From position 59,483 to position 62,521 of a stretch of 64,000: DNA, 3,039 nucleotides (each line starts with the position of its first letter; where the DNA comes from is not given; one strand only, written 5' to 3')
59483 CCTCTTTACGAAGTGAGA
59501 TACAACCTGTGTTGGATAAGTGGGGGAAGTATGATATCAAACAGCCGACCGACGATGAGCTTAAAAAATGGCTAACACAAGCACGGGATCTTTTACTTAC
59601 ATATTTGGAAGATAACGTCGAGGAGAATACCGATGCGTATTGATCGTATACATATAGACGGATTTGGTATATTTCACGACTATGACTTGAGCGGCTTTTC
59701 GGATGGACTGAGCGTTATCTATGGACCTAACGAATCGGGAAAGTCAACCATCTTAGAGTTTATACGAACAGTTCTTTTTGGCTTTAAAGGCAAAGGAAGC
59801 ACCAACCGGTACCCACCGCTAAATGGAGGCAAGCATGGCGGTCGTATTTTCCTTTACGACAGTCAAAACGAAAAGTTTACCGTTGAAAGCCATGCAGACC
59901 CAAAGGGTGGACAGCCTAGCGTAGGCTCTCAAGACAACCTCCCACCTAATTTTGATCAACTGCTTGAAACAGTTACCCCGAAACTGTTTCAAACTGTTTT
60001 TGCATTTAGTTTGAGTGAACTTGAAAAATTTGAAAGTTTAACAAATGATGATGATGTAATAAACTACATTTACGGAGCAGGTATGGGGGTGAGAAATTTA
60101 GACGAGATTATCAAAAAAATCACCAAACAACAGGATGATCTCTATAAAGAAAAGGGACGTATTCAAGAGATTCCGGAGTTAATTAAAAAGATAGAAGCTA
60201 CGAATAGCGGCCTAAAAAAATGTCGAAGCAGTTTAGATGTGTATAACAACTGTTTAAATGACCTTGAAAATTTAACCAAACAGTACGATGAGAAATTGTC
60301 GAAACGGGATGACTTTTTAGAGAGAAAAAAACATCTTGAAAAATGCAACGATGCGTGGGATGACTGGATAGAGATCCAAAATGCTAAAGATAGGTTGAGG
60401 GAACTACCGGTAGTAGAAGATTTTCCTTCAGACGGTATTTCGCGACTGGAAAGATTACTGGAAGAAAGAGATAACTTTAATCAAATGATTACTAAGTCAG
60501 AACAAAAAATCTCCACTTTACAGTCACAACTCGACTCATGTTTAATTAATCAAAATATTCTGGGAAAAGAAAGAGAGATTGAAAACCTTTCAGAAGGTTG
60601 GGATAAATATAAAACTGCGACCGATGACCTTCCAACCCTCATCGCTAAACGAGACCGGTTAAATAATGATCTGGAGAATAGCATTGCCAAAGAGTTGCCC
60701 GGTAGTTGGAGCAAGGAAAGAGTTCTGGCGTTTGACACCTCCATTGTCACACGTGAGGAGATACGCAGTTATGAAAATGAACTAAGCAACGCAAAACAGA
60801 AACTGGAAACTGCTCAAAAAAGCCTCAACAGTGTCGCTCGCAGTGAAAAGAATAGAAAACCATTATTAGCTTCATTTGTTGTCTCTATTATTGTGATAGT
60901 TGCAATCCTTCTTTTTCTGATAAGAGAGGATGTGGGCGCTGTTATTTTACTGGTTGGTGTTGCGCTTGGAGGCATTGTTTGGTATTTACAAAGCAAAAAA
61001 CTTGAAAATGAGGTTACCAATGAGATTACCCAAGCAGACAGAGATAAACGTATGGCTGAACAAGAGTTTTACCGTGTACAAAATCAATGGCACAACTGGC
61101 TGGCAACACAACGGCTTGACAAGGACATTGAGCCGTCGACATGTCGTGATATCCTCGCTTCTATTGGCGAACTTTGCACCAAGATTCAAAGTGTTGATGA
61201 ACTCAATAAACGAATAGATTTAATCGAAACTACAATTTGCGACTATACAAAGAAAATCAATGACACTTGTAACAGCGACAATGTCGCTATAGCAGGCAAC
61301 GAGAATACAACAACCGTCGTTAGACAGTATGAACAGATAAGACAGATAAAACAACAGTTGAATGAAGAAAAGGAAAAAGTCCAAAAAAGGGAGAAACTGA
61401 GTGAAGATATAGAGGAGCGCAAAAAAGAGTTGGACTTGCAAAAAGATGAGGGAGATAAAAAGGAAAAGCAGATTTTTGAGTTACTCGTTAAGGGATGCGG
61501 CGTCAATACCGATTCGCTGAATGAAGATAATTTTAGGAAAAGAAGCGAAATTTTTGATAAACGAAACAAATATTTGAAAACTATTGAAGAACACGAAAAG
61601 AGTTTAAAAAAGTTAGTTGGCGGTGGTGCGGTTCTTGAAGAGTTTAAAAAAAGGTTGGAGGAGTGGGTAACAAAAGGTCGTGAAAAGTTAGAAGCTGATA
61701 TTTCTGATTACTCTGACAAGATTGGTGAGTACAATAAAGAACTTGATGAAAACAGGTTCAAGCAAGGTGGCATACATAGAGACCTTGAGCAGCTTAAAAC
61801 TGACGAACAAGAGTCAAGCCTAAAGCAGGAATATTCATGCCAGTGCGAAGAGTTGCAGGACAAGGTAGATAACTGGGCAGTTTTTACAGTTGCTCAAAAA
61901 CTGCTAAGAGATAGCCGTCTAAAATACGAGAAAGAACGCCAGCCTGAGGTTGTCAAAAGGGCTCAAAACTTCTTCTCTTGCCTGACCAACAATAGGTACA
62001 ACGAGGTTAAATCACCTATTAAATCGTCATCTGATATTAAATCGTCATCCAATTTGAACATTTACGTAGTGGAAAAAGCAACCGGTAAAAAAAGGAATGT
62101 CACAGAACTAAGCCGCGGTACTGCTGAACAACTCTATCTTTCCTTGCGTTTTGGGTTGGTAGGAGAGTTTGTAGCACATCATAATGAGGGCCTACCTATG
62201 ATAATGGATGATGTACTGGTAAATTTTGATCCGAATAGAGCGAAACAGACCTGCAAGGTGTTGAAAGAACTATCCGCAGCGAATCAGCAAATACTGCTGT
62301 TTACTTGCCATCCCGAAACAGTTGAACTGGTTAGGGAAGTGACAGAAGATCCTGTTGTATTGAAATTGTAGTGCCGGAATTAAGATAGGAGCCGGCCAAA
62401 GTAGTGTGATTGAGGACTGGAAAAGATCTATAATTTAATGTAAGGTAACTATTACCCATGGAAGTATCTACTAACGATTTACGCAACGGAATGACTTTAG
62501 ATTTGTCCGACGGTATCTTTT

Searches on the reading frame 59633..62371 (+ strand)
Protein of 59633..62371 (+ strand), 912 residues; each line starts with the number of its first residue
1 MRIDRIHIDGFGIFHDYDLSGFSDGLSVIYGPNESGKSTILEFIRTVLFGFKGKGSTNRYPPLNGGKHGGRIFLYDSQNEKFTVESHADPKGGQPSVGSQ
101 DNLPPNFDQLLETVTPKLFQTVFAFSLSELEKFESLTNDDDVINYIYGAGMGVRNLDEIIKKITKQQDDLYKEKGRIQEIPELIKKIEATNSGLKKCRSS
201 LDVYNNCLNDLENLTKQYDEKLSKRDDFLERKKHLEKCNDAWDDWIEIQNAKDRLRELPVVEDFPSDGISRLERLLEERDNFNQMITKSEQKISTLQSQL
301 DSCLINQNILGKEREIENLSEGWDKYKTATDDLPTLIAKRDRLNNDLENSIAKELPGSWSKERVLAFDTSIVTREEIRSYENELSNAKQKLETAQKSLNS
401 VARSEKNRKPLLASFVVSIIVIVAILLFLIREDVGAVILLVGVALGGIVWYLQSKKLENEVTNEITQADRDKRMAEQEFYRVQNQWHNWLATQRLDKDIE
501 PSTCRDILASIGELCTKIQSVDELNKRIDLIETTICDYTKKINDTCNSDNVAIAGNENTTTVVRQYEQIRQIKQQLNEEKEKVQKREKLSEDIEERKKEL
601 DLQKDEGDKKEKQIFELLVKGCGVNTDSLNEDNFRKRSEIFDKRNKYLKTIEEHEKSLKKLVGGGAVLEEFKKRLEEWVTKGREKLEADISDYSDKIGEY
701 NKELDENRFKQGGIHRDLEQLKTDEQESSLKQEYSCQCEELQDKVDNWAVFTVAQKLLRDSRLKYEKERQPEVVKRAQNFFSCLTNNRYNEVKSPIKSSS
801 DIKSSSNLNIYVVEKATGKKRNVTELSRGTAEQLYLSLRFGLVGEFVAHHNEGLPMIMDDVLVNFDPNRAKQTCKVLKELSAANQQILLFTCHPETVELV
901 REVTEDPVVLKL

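Call 94: search_protein_families(library=pfam, proteins=[window:59633-62371:+], max_evalue=0.00001)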
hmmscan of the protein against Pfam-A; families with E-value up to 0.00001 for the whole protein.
window:59633-62371:+ (912 aa): 3 families
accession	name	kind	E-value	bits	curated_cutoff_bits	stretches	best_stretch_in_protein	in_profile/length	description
PF13514.12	AAA_27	-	5.6e-23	82.1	22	1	1-196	1-198/206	AAA domain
PF13476.12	AAA_23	-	3e-13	51.3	27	1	5-254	1-185/201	AAA domain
PF02463.25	SMC_N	-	8.5e-10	38.9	40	0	547-902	135-207/220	RecF/RecN/SMC N terminal domain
